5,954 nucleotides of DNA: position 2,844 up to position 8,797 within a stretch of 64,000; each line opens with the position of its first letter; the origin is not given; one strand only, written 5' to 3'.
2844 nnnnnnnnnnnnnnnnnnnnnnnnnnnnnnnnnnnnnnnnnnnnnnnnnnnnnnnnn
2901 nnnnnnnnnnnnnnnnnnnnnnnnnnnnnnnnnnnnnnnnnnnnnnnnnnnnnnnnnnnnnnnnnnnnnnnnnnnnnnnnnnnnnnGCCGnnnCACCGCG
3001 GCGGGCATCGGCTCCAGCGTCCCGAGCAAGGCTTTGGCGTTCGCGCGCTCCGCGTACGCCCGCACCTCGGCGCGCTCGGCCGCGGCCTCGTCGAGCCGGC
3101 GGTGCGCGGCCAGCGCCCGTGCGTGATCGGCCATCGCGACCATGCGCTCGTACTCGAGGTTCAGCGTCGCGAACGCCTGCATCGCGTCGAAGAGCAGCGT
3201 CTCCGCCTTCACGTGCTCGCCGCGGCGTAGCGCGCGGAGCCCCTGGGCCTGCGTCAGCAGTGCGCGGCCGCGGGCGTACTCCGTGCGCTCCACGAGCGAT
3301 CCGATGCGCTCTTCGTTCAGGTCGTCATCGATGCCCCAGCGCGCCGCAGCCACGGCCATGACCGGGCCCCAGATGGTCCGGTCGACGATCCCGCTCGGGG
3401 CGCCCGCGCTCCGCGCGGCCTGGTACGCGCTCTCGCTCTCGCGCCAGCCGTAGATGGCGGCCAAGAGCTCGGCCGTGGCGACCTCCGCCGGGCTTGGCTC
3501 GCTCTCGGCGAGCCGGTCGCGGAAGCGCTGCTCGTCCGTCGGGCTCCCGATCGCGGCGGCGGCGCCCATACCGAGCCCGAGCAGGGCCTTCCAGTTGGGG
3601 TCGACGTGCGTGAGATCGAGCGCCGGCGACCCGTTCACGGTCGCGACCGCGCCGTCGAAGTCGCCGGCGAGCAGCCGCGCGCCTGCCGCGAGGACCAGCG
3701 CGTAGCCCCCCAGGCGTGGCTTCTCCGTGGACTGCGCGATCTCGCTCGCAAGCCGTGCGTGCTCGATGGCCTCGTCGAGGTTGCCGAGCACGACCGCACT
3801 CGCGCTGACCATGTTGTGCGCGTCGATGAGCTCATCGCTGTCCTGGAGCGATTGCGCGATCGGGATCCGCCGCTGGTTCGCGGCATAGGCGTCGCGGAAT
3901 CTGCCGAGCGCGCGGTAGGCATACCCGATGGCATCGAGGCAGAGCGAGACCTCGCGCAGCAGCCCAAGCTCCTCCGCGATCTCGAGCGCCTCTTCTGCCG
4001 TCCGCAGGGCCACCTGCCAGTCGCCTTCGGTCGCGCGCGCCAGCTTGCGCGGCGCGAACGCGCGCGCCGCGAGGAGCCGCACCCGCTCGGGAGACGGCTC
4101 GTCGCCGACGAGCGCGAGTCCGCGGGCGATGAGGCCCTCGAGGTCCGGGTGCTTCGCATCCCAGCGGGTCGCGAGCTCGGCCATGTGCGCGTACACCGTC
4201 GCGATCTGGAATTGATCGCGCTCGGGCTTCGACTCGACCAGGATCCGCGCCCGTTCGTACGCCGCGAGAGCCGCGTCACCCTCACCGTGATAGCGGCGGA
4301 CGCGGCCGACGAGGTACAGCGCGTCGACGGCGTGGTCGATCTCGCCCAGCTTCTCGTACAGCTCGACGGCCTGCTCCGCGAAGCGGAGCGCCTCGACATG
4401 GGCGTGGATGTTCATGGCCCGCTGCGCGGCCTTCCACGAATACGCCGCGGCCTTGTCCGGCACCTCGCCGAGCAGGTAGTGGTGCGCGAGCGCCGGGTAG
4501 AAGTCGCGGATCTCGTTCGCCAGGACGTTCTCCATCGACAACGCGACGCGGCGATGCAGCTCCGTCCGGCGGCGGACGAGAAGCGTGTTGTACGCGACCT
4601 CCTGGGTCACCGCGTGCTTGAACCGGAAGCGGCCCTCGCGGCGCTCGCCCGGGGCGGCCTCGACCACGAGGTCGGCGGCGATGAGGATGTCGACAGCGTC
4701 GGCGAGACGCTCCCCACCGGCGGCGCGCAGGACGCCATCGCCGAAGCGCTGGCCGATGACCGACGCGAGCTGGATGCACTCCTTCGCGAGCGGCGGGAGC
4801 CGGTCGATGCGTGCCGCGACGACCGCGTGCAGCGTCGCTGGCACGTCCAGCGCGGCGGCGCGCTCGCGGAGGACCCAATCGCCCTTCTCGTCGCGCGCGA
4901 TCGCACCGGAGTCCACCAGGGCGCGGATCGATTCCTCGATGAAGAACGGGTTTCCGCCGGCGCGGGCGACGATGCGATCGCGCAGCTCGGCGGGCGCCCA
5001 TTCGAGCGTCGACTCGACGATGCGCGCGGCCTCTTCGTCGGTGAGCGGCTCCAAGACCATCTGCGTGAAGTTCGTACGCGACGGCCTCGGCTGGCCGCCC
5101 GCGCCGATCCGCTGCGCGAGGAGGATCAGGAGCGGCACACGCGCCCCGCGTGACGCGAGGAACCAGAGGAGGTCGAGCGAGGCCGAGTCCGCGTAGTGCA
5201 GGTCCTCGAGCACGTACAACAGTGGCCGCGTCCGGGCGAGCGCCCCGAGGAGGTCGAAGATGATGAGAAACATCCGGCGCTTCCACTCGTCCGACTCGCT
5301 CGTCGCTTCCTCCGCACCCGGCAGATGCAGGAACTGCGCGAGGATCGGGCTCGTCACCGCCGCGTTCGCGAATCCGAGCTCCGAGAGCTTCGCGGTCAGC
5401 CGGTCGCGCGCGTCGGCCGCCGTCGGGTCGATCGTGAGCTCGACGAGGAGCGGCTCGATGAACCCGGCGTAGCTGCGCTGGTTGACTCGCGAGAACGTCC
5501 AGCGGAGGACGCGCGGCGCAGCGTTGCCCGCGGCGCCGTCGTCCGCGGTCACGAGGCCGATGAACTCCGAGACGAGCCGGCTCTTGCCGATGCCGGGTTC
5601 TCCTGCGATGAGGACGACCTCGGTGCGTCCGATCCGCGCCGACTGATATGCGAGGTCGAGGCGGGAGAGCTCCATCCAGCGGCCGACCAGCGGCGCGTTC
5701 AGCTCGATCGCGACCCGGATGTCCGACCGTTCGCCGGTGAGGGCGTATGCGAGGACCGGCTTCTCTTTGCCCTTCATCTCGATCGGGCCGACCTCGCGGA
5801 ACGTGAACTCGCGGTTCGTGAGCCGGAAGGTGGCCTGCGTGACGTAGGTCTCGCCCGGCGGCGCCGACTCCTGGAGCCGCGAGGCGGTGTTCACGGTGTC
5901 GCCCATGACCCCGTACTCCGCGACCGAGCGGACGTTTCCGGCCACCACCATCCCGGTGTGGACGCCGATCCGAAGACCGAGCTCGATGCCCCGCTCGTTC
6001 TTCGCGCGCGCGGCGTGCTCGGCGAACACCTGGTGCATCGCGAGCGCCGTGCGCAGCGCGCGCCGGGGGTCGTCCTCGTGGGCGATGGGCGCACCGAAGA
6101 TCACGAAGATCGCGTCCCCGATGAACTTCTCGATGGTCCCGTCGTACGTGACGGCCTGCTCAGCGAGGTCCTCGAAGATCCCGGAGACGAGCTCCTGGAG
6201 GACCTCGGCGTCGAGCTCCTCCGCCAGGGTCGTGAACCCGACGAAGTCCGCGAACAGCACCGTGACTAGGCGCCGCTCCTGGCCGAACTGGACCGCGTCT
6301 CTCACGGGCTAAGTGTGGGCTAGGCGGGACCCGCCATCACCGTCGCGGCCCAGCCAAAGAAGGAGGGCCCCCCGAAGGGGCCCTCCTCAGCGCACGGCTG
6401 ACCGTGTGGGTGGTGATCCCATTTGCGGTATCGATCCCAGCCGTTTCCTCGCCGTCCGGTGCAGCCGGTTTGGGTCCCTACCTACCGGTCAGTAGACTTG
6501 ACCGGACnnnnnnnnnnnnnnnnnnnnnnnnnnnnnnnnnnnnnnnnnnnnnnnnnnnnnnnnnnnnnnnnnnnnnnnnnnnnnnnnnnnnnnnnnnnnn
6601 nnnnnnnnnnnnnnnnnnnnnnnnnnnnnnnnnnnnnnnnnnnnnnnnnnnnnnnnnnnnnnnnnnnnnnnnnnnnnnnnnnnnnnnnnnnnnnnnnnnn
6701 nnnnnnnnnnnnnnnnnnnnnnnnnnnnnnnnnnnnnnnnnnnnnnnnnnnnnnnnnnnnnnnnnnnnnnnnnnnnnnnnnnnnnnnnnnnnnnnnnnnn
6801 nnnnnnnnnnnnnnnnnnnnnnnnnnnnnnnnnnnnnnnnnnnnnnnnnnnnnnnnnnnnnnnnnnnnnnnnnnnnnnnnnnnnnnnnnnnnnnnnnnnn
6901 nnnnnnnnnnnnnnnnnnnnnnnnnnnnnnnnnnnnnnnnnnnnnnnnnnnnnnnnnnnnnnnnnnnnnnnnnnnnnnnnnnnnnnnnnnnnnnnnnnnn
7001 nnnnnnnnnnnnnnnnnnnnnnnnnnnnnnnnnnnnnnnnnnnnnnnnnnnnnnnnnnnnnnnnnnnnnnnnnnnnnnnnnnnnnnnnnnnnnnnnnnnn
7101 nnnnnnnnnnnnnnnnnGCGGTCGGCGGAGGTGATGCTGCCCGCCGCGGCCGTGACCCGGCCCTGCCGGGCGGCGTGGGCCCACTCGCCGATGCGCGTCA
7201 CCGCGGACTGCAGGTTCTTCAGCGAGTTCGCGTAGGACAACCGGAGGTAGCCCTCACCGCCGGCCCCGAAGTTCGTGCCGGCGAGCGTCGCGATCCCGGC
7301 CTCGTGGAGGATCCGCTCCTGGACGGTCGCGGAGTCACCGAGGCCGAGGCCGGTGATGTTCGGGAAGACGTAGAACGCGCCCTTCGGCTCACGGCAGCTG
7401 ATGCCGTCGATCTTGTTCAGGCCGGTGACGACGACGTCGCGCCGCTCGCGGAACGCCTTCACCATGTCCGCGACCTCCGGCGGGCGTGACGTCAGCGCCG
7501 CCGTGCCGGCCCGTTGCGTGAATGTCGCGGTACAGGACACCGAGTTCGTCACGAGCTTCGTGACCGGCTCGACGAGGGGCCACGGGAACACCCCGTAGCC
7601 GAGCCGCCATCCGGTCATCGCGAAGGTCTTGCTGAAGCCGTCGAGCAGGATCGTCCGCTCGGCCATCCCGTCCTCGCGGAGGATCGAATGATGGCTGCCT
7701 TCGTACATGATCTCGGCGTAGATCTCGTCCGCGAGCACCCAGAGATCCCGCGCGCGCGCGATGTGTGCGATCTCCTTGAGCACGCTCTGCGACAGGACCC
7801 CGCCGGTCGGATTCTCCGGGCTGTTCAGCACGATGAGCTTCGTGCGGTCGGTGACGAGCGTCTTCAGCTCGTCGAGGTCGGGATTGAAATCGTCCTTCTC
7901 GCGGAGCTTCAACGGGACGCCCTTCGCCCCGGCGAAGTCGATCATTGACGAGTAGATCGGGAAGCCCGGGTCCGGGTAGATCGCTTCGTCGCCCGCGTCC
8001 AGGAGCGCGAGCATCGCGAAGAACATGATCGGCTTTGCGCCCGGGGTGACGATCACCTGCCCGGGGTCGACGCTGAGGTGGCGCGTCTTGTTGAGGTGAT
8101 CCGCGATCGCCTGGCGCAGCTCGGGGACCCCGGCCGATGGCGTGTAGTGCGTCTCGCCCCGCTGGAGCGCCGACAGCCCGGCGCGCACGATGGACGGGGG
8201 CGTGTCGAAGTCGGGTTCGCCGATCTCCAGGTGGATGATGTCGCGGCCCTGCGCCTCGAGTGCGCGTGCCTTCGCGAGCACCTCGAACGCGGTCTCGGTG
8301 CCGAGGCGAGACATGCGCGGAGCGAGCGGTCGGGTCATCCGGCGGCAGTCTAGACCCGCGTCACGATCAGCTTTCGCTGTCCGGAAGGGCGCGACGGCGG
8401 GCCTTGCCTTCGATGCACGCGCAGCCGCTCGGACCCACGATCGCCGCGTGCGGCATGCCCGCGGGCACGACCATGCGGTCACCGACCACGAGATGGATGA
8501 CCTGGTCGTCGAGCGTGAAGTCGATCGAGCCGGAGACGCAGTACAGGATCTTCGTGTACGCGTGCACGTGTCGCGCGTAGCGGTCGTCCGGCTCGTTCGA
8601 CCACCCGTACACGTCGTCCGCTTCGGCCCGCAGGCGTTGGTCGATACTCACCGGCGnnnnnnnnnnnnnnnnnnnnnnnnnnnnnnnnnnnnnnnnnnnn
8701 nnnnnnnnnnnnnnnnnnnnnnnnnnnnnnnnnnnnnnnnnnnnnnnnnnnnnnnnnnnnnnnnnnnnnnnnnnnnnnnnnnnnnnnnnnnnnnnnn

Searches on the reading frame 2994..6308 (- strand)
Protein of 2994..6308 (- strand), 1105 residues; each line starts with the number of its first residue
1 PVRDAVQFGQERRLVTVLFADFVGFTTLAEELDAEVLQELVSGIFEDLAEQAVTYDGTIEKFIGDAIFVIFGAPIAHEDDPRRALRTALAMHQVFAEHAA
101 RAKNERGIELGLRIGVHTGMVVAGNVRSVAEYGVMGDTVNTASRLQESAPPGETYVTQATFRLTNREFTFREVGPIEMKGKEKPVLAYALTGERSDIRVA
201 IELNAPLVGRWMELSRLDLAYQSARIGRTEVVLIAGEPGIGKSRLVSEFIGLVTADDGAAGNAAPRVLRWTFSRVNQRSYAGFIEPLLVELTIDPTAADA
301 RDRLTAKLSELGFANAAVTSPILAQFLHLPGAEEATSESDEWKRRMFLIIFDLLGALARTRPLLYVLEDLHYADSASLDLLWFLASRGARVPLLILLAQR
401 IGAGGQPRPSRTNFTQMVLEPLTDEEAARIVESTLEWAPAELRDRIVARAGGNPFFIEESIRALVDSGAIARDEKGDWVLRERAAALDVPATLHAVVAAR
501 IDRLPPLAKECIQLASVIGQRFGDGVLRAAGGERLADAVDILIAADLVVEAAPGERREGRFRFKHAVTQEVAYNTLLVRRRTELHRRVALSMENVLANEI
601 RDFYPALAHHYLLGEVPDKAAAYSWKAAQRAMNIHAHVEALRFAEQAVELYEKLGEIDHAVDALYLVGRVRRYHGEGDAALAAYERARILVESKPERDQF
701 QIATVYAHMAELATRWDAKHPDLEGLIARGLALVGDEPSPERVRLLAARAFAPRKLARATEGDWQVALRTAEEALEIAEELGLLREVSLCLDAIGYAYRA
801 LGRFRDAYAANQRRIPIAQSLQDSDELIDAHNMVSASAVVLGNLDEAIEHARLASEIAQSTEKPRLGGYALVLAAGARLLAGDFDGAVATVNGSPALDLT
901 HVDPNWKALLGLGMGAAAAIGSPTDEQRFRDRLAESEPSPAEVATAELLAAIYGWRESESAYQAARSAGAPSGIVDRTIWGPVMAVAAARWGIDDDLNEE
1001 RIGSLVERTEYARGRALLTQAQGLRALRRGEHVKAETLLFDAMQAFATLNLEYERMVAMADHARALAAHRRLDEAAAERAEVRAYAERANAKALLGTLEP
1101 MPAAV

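Call 83: search_protein_families(library=pfam, proteins=[window:2994-6308:-], max_evalue=0.00001)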
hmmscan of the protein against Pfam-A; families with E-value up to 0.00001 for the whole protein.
window:2994-6308:- (1105 aa): 3 families
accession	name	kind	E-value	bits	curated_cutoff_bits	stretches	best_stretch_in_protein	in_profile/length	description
PF00211.25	Guanylate_cyc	-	8.8e-30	104.1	21.9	1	13-191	7-182/183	Adenylate and Guanylate cyclase catalytic domain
PF13191.12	AAA_16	-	7.4e-20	72.5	32.6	1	206-395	1-166/167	AAA ATPase domain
PF13424.12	TPR_12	-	3.4e-10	40.4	30.1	0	761-819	16-76/77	Tetratricopeptide repeat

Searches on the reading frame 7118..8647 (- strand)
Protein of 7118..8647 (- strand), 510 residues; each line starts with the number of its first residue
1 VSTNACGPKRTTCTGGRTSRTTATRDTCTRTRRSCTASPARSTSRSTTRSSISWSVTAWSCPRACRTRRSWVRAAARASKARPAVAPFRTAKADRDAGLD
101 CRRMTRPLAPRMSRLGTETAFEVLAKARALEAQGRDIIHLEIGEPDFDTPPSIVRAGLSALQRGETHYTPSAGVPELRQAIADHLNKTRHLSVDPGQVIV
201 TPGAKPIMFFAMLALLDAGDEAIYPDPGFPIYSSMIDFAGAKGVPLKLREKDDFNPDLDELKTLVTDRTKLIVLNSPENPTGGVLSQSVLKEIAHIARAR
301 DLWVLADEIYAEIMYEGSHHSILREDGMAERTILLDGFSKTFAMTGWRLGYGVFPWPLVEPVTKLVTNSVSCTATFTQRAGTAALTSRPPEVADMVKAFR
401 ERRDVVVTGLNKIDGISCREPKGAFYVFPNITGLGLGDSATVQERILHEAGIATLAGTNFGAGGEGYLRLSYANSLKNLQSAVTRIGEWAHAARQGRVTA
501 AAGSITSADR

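Call 83: search_protein_families(library=pfam, proteins=[window:7118-8647:-], max_evalue=0.00001)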
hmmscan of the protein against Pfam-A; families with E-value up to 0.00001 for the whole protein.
window:7118-8647:- (510 aa): 1 family
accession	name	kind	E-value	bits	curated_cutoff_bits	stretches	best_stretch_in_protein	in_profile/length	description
PF00155.27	Aminotran_1_2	-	1.4e-68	232.2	19.7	1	136-486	2-361/361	Aminotransferase class I and II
